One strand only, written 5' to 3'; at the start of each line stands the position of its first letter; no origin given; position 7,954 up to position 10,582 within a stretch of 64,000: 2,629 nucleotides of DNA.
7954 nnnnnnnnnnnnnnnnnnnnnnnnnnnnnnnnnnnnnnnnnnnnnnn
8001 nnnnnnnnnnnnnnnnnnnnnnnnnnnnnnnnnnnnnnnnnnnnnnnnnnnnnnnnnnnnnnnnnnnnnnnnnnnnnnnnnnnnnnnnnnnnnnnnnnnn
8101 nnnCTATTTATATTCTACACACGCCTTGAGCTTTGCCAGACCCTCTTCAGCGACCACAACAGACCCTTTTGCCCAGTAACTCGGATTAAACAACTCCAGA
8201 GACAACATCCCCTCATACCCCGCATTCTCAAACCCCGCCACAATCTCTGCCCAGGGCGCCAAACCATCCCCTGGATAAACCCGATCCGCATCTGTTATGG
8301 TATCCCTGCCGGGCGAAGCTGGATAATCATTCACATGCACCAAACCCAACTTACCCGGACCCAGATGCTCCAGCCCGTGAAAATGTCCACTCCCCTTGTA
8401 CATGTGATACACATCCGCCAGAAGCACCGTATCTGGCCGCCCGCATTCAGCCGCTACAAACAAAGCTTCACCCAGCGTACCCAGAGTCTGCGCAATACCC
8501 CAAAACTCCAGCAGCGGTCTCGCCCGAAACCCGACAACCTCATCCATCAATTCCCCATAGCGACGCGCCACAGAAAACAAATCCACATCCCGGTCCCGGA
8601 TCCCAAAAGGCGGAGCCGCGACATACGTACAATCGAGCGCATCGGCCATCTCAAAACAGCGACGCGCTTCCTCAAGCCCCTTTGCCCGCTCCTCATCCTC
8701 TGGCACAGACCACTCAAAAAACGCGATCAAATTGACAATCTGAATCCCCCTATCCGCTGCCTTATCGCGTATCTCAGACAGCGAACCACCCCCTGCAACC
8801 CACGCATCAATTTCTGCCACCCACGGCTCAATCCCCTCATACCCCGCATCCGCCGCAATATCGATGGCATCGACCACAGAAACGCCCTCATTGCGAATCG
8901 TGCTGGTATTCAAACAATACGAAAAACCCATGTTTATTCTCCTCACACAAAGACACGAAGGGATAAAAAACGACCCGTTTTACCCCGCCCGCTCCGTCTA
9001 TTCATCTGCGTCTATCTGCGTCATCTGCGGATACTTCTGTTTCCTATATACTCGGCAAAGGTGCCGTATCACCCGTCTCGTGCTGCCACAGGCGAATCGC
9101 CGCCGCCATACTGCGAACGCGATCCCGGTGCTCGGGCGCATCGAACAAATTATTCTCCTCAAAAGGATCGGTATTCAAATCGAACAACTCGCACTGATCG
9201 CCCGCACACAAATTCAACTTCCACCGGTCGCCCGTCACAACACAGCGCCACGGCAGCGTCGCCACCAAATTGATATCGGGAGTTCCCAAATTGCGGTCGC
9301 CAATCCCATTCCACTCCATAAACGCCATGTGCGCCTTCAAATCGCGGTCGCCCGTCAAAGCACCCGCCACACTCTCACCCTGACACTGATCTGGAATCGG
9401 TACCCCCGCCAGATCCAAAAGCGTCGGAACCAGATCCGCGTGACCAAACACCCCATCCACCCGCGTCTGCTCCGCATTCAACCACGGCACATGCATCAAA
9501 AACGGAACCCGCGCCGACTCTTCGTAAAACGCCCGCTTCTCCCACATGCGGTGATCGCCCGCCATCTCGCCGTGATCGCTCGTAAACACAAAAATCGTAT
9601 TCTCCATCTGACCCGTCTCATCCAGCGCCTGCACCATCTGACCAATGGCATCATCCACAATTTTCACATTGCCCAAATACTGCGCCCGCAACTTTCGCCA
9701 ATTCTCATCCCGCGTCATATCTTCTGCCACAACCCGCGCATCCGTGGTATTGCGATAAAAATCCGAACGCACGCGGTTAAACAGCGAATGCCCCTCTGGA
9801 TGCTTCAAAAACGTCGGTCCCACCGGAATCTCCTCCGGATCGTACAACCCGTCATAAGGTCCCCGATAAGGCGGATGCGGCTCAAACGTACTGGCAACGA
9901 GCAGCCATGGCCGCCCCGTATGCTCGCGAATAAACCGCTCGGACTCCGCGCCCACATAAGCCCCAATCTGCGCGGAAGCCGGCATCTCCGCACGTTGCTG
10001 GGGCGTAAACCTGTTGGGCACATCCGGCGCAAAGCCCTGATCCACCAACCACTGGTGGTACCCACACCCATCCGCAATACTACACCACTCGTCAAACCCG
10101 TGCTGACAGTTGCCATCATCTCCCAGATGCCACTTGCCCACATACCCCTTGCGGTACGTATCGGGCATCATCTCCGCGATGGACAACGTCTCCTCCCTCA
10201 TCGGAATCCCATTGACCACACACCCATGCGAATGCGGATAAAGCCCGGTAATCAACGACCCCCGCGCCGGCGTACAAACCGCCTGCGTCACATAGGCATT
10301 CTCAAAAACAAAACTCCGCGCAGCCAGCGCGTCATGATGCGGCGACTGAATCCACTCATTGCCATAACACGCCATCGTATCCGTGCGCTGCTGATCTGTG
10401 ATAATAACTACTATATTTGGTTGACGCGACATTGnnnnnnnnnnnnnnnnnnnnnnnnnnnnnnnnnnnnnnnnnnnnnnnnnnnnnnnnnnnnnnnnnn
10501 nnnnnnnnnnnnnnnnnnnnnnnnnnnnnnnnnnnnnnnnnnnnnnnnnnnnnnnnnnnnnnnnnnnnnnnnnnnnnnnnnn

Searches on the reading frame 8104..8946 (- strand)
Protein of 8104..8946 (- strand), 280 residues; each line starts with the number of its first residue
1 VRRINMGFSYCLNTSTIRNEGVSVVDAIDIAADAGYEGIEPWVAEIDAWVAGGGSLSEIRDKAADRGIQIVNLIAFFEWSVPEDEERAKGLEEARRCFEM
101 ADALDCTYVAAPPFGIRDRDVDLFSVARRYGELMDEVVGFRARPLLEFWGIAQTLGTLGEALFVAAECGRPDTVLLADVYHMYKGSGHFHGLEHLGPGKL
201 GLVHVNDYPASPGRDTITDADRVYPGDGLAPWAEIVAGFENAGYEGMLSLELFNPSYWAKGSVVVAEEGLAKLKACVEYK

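Call 57: search_protein_families(library=pfam, proteins=[window:8104-8946:-], max_evalue=0.001)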
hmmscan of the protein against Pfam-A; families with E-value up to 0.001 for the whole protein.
window:8104-8946:- (280 aa): 1 family
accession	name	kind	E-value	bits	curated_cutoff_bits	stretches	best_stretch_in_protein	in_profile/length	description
PF01261.30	AP_endonuc_2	-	8.8e-29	101.4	31.1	1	28-274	1-247/249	Xylose isomerase-like TIM barrel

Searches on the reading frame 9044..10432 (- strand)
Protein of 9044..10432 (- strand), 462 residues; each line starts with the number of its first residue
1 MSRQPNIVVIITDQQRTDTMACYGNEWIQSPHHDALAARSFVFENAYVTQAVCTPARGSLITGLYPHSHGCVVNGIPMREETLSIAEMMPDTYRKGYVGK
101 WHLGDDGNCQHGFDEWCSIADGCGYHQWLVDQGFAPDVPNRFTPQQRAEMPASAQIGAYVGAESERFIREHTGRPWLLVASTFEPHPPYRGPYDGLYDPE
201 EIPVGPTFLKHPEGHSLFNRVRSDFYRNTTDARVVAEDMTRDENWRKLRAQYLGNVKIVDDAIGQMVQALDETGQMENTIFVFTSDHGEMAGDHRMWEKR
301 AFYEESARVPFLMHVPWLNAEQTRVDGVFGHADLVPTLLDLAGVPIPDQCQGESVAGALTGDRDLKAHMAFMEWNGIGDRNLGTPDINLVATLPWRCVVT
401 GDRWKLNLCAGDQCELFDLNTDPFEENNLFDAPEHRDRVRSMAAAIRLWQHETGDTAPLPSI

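Call 57: search_protein_families(library=pfam, proteins=[window:9044-10432:-], max_evalue=0.001)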
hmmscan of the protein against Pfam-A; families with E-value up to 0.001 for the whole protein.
window:9044-10432:- (462 aa): 4 families
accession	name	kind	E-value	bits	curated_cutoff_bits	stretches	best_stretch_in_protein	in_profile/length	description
PF00884.28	Sulfatase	-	5.5e-51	174.1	25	1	5-344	1-301/301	Sulfatase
PF16347.10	SGSH_C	-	3.6e-20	73.1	29.3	1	292-446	1-148/154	N-sulphoglucosamine sulphohydrolase, C-terminal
PF01663.27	Phosphodiest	-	2.3e-10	41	23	1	253-292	185-224/342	Type I phosphodiesterase / nucleotide pyrophosphatase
PF02995.22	DUF229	-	4.3e-06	26.1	25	1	251-315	305-368/496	Protein of unknown function (DUF229)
